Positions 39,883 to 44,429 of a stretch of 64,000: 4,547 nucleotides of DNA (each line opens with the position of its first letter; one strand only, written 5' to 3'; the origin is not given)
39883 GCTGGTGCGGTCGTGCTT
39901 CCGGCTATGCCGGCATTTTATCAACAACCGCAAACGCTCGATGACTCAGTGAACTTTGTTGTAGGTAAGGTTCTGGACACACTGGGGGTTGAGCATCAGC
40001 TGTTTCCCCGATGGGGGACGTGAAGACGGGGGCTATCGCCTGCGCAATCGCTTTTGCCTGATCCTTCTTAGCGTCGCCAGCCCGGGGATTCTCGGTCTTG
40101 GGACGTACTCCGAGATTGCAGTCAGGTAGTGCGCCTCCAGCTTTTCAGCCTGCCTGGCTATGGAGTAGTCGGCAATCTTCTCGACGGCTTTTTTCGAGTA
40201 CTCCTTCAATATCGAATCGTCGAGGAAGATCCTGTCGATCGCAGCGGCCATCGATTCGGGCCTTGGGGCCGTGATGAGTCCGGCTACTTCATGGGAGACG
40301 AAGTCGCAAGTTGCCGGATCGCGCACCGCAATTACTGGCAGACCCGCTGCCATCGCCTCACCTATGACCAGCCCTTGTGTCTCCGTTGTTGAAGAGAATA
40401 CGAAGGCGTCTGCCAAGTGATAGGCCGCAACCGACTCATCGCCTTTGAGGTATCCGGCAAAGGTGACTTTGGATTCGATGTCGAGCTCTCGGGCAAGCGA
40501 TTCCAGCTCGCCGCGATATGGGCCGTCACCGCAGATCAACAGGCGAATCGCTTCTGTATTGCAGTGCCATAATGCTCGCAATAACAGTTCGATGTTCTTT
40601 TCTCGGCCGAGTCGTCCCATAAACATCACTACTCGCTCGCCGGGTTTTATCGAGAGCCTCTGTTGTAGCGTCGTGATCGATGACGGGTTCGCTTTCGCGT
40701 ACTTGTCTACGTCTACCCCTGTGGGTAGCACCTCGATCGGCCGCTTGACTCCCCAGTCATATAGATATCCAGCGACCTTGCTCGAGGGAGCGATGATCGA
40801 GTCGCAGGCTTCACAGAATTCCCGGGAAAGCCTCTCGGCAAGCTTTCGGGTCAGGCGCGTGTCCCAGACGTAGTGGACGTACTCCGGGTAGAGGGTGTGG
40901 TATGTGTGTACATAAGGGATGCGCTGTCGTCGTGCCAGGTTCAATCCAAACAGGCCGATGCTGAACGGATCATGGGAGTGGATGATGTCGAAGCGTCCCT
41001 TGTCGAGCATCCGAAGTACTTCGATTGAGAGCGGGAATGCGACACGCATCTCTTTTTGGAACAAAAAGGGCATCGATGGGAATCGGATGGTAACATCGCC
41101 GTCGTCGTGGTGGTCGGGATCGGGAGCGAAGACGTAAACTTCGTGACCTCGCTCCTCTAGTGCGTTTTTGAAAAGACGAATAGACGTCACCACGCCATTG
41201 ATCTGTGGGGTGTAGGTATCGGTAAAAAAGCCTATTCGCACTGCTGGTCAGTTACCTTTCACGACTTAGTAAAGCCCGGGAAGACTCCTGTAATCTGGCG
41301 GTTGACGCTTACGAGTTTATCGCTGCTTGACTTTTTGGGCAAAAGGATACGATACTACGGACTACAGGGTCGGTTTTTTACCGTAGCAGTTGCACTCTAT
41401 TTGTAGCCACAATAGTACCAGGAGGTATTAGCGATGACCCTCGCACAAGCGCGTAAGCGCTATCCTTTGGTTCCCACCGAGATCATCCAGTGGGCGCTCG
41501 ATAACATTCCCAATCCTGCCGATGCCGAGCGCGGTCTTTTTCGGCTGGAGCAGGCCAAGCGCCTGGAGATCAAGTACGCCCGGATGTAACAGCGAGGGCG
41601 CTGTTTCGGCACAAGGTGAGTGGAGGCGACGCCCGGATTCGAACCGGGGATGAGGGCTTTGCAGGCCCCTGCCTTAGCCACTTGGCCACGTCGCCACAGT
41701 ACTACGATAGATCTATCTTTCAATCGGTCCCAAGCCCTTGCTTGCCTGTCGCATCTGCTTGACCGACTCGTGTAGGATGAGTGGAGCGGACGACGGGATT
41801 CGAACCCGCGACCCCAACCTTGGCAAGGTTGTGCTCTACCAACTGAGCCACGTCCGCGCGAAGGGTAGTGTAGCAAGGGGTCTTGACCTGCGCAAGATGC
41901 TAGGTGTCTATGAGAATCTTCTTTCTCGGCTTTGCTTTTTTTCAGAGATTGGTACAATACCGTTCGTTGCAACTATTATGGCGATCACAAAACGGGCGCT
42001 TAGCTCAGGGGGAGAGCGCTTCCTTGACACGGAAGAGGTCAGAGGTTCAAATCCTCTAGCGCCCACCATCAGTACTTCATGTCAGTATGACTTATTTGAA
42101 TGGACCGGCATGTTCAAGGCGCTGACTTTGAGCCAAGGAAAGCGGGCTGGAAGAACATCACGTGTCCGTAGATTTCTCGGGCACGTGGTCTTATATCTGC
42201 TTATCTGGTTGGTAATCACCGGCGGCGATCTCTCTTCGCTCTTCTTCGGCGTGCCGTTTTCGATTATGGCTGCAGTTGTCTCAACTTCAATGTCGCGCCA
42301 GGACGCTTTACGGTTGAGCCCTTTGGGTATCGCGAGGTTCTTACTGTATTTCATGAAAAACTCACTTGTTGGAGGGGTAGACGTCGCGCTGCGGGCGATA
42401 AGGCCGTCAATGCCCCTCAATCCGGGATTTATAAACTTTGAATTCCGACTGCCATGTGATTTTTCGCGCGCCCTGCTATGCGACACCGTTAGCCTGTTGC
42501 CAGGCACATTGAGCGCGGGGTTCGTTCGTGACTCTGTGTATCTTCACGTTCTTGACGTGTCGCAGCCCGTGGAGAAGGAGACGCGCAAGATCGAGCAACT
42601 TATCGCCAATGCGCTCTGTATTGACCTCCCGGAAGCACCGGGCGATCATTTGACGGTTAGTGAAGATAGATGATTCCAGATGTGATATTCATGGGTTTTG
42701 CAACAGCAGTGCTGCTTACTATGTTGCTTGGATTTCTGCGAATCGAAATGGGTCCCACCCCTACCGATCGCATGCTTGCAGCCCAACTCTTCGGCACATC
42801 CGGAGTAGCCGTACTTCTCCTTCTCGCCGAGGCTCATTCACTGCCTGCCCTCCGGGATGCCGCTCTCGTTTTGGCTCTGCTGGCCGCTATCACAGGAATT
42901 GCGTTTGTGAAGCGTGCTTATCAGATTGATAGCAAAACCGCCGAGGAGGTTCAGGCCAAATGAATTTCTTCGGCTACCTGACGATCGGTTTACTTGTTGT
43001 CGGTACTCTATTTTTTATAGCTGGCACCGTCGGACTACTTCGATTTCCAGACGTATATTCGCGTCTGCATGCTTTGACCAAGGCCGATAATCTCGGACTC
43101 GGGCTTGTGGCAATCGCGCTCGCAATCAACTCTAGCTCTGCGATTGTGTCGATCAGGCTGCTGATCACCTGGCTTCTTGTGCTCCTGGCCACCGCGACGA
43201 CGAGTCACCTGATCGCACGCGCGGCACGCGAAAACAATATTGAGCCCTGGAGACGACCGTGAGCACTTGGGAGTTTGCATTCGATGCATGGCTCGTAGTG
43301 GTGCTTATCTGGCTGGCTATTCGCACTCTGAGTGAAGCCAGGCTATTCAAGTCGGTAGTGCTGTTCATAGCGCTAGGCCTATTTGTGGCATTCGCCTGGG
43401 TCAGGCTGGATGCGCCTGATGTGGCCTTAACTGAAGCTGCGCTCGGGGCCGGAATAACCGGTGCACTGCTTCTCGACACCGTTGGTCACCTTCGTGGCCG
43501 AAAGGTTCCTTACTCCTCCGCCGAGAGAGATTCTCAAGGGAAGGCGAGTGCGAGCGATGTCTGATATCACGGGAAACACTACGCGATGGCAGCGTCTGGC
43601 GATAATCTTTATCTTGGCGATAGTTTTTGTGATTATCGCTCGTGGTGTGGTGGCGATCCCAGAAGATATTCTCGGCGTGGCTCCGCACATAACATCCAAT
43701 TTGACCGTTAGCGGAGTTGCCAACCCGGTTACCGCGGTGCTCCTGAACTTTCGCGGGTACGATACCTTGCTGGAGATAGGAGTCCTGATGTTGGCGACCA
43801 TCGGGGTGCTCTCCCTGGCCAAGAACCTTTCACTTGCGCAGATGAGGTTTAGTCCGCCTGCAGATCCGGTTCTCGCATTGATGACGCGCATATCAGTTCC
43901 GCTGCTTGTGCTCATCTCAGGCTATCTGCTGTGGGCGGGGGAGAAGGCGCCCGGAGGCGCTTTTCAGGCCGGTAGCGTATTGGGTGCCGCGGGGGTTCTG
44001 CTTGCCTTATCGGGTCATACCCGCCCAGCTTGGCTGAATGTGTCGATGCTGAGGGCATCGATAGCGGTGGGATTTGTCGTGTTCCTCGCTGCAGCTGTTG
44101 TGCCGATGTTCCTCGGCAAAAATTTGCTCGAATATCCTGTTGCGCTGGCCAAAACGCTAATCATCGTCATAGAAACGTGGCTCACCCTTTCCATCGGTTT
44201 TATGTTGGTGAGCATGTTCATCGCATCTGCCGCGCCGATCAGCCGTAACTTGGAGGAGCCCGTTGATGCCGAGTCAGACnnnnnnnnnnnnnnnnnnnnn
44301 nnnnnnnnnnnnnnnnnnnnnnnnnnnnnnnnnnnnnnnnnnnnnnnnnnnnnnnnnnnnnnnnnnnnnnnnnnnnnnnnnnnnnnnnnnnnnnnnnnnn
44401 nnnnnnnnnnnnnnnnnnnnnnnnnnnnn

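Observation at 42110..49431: Mbh/Mrp-type membrane module (E-F-G-MbhD-B-C-D-DD) with four antiporter-like modules and a terminal cytochrome c, but no hydrogenase or NuoBCD-type redox arm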

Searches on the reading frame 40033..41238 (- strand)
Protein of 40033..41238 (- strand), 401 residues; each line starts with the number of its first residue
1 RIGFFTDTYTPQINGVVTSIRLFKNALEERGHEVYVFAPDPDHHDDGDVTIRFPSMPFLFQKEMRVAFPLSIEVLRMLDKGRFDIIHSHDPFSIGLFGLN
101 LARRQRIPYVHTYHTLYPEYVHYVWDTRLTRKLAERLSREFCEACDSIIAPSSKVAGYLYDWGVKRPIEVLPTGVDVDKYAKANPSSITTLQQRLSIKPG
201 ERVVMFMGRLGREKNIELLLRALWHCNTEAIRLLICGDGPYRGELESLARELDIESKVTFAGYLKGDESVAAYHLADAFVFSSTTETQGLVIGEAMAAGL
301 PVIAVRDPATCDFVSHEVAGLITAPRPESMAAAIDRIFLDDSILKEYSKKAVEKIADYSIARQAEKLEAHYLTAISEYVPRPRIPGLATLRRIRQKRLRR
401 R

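Call 37: search_protein_families(library=pfam, proteins=[window:40033-41238:-], max_evalue=0.001)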
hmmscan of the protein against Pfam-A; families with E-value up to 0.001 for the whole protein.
window:40033-41238:- (401 aa): 6 families
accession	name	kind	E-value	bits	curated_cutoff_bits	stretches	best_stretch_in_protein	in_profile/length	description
PF13439.12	Glyco_transf_4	-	1e-41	143.3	28.5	1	13-179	1-170/170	Glycosyltransferase Family 4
PF00534.26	Glycos_transf_1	-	1.4e-35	122.8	26.4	1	189-351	3-169/172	Glycosyl transferases group 1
PF13692.12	Glyco_trans_1_4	-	3.7e-30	105.5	27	1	202-338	2-140/142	Glycosyl transferases group 1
PF13579.12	Glyco_trans_4_4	-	7.9e-22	78.7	29.7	1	14-174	1-158/158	Glycosyl transferase 4-like domain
PF20706.3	GT4-conflict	-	6.9e-08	32.3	26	1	6-318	4-324/385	Family 4 Glycosyltransferase in conflict systems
PF13477.12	Glyco_trans_4_2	-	2.3e-06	28.2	23.4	1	25-115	18-108/139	Glycosyl transferase 4-like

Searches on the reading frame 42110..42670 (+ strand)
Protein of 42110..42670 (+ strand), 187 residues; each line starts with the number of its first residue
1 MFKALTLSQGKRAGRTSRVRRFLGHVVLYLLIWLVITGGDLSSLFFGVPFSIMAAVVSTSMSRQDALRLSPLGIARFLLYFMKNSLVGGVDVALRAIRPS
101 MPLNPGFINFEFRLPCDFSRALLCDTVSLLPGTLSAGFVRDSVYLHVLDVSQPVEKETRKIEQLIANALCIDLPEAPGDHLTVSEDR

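Call 4: search_protein_families(library=pfam, proteins=[window:42110-42670:+], max_evalue=0.01)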
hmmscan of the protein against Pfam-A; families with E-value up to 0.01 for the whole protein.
seq(187 aa): 1 family
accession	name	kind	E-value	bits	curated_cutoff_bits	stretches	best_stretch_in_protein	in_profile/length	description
PF01899.21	MNHE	-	3.5e-27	95.4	27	1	27-162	2-135/145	Na+/H+ ion antiporter subunit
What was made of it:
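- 42110..42673 (+): mrpE (187 aa; start codon uncertain). Pfam MNHE 3.5e-27 (call 4).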

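Call 6: search_protein_families(library=ncbifam, proteins=[window:42110-42670:+], max_evalue=0.001)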
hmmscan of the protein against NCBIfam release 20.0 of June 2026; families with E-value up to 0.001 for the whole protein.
seq(187 aa): 12 families
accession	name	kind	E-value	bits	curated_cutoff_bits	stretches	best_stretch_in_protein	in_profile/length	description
NF006519.0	PRK08965.1-3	equivalog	1.2e-16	60.9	190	1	26-154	7-138/158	Na+/H+ antiporter subunit E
NF006521.0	PRK08965.1-5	equivalog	1.6e-13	50.6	141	1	23-164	16-162/180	Na+/H+ antiporter subunit E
TIGR00942.1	2a6301s05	subfamily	1.8e-12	47.5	212.25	1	33-163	1-133/144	multicomponent Na+:H+ antiporter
NF006518.0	PRK08965.1-2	equivalog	2.2e-12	47.1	159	1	26-153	13-146/166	Na+/H+ antiporter subunit E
NF009292.0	PRK12651.1-3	equivalog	2.7e-10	40.5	213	1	70-164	53-148/158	Na+/H+ antiporter subunit E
NF009291.0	PRK12651.1-1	equivalog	2e-09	37.6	228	1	30-163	12-147/159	Na+/H+ antiporter subunit E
NF006520.0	PRK08965.1-4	equivalog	8.1e-09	35.6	175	1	27-152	12-141/162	Na+/H+ antiporter subunit E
NF006245.0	PRK08383.1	subfamily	2.6e-07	30.7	192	1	24-158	5-150/168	putative monovalent cation/H+ antiporter subunit E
NF009295.0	PRK12652.1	equivalog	1.6e-06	27.6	290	1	27-149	176-304/368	monovalent cation/H+ antiporter subunit E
NF006517.0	PRK08965.1-1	equivalog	2.1e-05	24.8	180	1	72-163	57-154/161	Na+/H+ antiporter subunit E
NF004922.0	PRK06279.1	equivalog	0.00014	22.1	99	1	74-155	6-85/100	putative monovalent cation/H+ antiporter subunit E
NF009297.0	PRK12654.1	equivalog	0.00026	20.9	116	1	76-141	6-71/151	monovalent cation/H+ antiporter subunit E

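Call 48: search_solved_structures(query=window:42110-42670:+, max_evalue=0.01)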
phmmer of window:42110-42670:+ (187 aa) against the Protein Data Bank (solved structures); distinct sequences matched with E-value up to 0.01: 5.
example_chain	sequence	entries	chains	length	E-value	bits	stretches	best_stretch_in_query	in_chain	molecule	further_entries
6u8y_A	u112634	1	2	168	1e-14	58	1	17-153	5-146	Monovalent cation/H+ antiporter subunit E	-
7qru_E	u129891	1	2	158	5.3e-11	45.9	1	47-165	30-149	Na+/H+ antiporter subunit E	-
7d3u_E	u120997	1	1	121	1.2e-05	28.4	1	71-137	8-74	Cation antiporter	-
6cfw_A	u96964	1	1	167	0.00023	24.2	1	29-155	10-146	Monovalent cation/H+ antiporter subunit E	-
6z16_E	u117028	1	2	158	0.0022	21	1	26-161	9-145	Multisubunit Na+/H+ antiporter, E subunit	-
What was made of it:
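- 42110..42673 (+): Best solved relative is MbsA, 6u8y_A, 1e-14 (call 48).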

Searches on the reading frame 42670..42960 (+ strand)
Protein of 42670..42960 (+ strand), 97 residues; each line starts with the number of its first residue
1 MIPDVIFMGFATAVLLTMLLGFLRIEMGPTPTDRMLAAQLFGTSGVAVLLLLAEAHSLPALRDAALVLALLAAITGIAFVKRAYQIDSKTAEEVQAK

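Call 4: search_protein_families(library=pfam, proteins=[window:42670-42960:+], max_evalue=0.01)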
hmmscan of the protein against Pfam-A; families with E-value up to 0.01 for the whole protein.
window:42670-42960:+ (97 aa): 2 families
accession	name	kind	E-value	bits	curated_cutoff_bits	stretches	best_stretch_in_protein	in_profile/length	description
PF04066.18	MrpF_PhaF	-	1.8e-10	41.5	23.3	1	33-81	2-50/53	Multiple resistance and pH regulation protein F (MrpF / PhaF)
PF09925.14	DUF2157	-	0.0035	17.5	32.4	1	36-92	87-124/146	Predicted membrane protein (DUF2157)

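Call 6: search_protein_families(library=ncbifam, proteins=[window:42670-42960:+], max_evalue=0.001)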
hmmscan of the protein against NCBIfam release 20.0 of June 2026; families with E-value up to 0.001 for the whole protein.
window:42670-42960:+ (97 aa): 9 families
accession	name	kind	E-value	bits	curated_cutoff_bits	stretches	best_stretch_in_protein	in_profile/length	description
NF009244.0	PRK12599.1-3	equivalog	3.5e-12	46.6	90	1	5-84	7-86/92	putative monovalent cation/H+ antiporter subunit F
NF009242.0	PRK12599.1-1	equivalog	3.7e-09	36.8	89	1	6-79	4-77/86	putative monovalent cation/H+ antiporter subunit F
NF009243.0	PRK12599.1-2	equivalog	5.7e-08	33.4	95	1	10-81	9-82/91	putative monovalent cation/H+ antiporter subunit F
NF009248.0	PRK12600.1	equivalog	5.2e-07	29.8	97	1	13-81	12-80/94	Na(+)/H(+) antiporter subunit F1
NF009250.0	PRK12604.1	equivalog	1.4e-06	28.7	100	1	14-81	11-78/84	putative monovalent cation/H+ antiporter subunit F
NF009249.0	PRK12603.1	equivalog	2.5e-06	27.7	81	1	10-81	5-78/90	putative monovalent cation/H+ antiporter subunit F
NF009246.0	PRK12599.1-5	equivalog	8.8e-06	26.3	92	1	10-77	6-73/83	putative monovalent cation/H+ antiporter subunit F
NF004812.0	PRK06161.1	equivalog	1.1e-05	25.8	93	1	12-81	14-83/92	K+/H+ antiporter subunit F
NF006243.0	PRK08381.1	equivalog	0.00012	22.4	79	1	13-81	13-81/89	putative monovalent cation/H+ antiporter subunit F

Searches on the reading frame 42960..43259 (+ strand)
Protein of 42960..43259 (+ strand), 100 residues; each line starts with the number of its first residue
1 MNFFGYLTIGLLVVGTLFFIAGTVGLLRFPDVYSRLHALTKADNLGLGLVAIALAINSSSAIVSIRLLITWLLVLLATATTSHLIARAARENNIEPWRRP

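Call 4: search_protein_families(library=pfam, proteins=[window:42960-43259:+], max_evalue=0.01)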
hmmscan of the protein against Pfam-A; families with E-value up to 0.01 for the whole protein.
window:42960-43259:+ (100 aa): 1 family
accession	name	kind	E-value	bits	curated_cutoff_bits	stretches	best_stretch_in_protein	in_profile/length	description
PF03334.19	PhaG_MnhG_YufB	-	2.9e-26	91.9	23.4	1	11-89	1-79/80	Na+/H+ antiporter subunit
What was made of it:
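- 42960..43262 (+): mrpG (100 aa). Pfam PhaG_MnhG_YufB 2.9e-26 (call 4).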

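Call 6: search_protein_families(library=ncbifam, proteins=[window:42960-43259:+], max_evalue=0.001)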
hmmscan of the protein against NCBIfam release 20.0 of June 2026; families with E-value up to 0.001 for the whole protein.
window:42960-43259:+ (100 aa): 14 families
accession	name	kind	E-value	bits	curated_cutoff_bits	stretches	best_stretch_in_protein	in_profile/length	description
NF009314.0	PRK12674.1-2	subfamily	9.2e-24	83.4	102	1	5-98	5-98/116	Na+/H+ antiporter subunit G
TIGR01300.1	CPA3_mnhG_phaG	equivalog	3.8e-22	78.4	63.1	1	11-97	2-90/97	monovalent cation/H(+) antiporter subunit G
NF009320.0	PRK12675.1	equivalog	1.2e-17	64.3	128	1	11-96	6-92/104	putative monovalent cation/H+ antiporter subunit G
NF009311.0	PRK12670.1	equivalog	1.3e-17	63.5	116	1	5-92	3-90/99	putative monovalent cation/H+ antiporter subunit G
NF009316.0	PRK12674.1-5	equivalog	1.2e-16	60.6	122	1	9-95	10-98/121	Na+/H+ antiporter subunit G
NF009313.0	PRK12674.1-1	equivalog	1e-14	54.6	151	1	8-91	9-94/140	Na+/H+ antiporter subunit G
NF009236.0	PRK12586.1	equivalog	3.3e-14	52.9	156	1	9-94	13-100/145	Na+/H+ antiporter subunit G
NF009312.0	PRK12672.1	subfamily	4.5e-14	52.7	122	1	6-96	5-105/122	putative monovalent cation/H+ antiporter subunit G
NF009237.0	PRK12587.1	equivalog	9.7e-12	44.9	158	1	7-93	9-97/118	Na+/H+ antiporter subunit G1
NF009317.0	PRK12674.2-1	equivalog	2.3e-11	43.9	107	1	6-89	5-88/105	Na+/H+ antiporter subunit G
NF009235.0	PRK12585.1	equivalog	1.8e-10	40.4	273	1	11-92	12-95/197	putative monovalent cation/H+ antiporter subunit G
NF009315.0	PRK12674.1-4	equivalog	3.5e-09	36.9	130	1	7-89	14-98/121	Na+/H+ antiporter subunit G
NF009238.0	PRK12592.1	equivalog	4.9e-07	29.8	170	1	8-87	11-98/126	putative monovalent cation/H+ antiporter subunit G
NF009318.0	PRK12674.2-3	equivalog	0.0003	21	97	1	11-90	10-94/102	Na+/H+ antiporter subunit G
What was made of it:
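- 42960..43262 (+): TIGR01300 scores 78.4 bits, above its 63.1 cutoff (call 6).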

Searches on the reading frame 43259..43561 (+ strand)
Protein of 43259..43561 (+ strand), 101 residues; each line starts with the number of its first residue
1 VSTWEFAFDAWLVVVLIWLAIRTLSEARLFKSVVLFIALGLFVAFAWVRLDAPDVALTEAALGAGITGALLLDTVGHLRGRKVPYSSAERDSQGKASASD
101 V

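Call 4: search_protein_families(library=pfam, proteins=[window:43259-43561:+], max_evalue=0.01)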
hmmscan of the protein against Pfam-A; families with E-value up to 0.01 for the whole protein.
window:43259-43561:+ (101 aa): 1 family
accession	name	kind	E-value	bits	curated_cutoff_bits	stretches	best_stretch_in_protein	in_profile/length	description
PF13244.11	MbhD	-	9.5e-18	64.6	27.2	1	14-79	1-66/67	MBH, subunit D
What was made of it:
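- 43259..43564 (+): MbhD/MbsD-like subunit, equivalent to the first part of the MrpA C-terminal domain. It keeps E59, the equivalent of MbhD E69 / MrpA E706. Pfam MbhD 9.5e-18 (call 4).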

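Call 6: search_protein_families(library=ncbifam, proteins=[window:43259-43561:+], max_evalue=0.001)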
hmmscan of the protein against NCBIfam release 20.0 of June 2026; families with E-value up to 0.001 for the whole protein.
window:43259-43561:+ (101 aa): 7 families
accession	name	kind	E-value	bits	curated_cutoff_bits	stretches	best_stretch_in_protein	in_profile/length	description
NF009159.0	PRK12504.1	equivalog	1.8e-16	60.5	141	1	7-82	5-80/178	DUF4040 domain-containing protein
NF009161.0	PRK12507.1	equivalog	1e-12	47.9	272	1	12-82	15-84/336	putative monovalent cation/H+ antiporter subunit B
NF006242.0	PRK08378.1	subfamily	1.8e-10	41.2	98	1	10-74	9-73/85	hypothetical protein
NF004923.0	PRK06280.1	equivalog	1.5e-09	38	80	1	11-76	7-72/79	hypothetical protein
TIGR00940.1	2a6301s01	subfamily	1.9e-05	23.2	920.45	1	9-82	624-696/793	monovalent cation:proton antiporter subunit A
NF009288.0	PRK12648.1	equivalog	2.6e-05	22.5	1104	1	10-81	612-681/954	monovalent cation/H+ antiporter subunit A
NF009285.0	PRK12645.1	equivalog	0.00021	19.7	1028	1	8-78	630-699/804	Na+/H+ antiporter subunit A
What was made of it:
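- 43259..43564 (+): Aligns to MrpA positions about 612-699 (call 6).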

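Call 47: search_solved_structures(query=window:43259-43561:+, max_evalue=0.01)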
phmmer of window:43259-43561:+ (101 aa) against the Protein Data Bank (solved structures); distinct sequences matched with E-value up to 0.01: 2.
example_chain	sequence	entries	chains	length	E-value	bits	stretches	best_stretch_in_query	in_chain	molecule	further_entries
6u8y_D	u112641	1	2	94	2.2e-06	30.9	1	12-75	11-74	DUF4040 domain-containing protein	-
6cfw_D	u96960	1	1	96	0.00019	24.7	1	26-75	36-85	MBH subunit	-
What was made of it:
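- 43259..43564 (+): 6u8y_D 2.2e-06 and 6cfw_D with a +10 offset (call 47).
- On Mrp / CPA3 multisubunit cation:proton antiporter: The MbhD E59 equivalent is kept (call 47).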

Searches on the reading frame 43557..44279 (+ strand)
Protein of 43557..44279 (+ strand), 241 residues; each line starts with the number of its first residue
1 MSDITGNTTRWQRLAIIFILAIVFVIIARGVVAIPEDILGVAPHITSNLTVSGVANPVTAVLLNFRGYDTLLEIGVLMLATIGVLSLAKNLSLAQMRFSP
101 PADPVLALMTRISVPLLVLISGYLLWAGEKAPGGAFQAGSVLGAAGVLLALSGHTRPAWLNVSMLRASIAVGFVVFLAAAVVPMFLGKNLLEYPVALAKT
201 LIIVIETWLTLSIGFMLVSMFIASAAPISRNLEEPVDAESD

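Call 4: search_protein_families(library=pfam, proteins=[window:43557-44279:+], max_evalue=0.01)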
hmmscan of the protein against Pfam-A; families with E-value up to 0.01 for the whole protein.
seq(241 aa): 2 families
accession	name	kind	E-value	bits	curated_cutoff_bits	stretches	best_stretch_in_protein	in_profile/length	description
PF04039.18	MnhB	-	1.1e-15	58.4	22.5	1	105-215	1-117/127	Domain related to MnhB subunit of Na+/H+ antiporter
PF20501.3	MbhE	-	4.2e-06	27.2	27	1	44-92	37-85/98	MBH, subunit E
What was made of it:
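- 43557..44282 (+): MbhE + MrpB (MbhF) fusion, 241 aa, the same fusion as MbsE of MBS. Pfam MbhE 4.2e-06 plus MnhB 1.1e-15 (call 4).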

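Call 6: search_protein_families(library=ncbifam, proteins=[window:43557-44279:+], max_evalue=0.001)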
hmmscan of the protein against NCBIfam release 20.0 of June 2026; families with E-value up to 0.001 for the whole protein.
seq(241 aa): 21 families
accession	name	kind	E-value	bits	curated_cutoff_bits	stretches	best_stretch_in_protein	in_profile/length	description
NF009161.0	PRK12507.1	equivalog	4.3e-22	78.7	272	1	51-197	138-293/336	putative monovalent cation/H+ antiporter subunit B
NF009217.0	PRK12567.1-1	equivalog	4.4e-14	52.6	268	1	13-151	8-147/238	putative monovalent cation/H+ antiporter subunit B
NF009162.0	PRK12508.1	equivalog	8.5e-14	51.9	120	1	103-223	4-132/139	Na(+)/H(+) antiporter subunit B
NF009218.0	PRK12567.1-2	equivalog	9.9e-13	48.3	184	1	48-154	30-133/200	putative monovalent cation/H+ antiporter subunit B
NF009288.0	PRK12648.1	equivalog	1.7e-12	46.3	1104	1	14-192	699-891/954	monovalent cation/H+ antiporter subunit A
NF009284.0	PRK12644.1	equivalog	4.4e-11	41.6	962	2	105-195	818-909/975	Na+/H+ antiporter subunit A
NF009290.0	PRK12650.1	equivalog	4.5e-11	41.4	980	1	46-185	721-871/966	DUF4040 family protein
NF009219.0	PRK12567.1-3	equivalog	3.6e-10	39.8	179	1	16-157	3-143/220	putative monovalent cation/H+ antiporter subunit B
NF009220.0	PRK12567.1-5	equivalog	3.3e-09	37.1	219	1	39-209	19-188/200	putative monovalent cation/H+ antiporter subunit B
NF009163.0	PRK12509.1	equivalog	4.5e-09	36.5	148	1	105-220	5-122/137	Na+/H+ antiporter subunit B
NF009160.0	PRK12505.1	equivalog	6.2e-09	35.5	140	1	110-197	33-122/179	putative monovalent cation/H+ antiporter subunit B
NF009224.0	PRK12574.1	equivalog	3.1e-08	34.1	171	1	105-198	7-101/141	monovalent cation/H+ antiporter subunit B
NF006248.0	PRK08386.1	subfamily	4.6e-08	33.1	92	1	108-186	9-89/151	putative monovalent cation/H+ antiporter subunit B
NF009289.0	PRK12649.1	equivalog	3.7e-07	28.9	1117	1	21-89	717-783/789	putative monovalent cation/H+ antiporter subunit A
NF009229.0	PRK12579.1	equivalog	4e-07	29.8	229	1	112-189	119-196/258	putative monovalent cation/H+ antiporter subunit B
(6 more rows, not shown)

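Call 46: search_solved_structures(query=window:43557-44279:+, max_evalue=0.01)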
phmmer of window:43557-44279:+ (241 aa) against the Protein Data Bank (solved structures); distinct sequences matched with E-value up to 0.01: 3.
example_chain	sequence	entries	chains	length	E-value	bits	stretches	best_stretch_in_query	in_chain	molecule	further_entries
6u8y_E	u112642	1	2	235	6.4e-12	48.8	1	14-152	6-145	Monovalent cation/H+ antiporter subunit B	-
6cfw_F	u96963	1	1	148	7.6e-05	25.7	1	109-185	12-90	Monovalent cation/H+ antiporter subunit B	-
6z16_B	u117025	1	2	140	0.002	21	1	103-197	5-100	Multisubunit Na+/H+ antiporter, B subunit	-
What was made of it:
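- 43557..44282 (+): Best solved relative is MbsE, 6u8y_E, 6.4e-12 (call 46).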
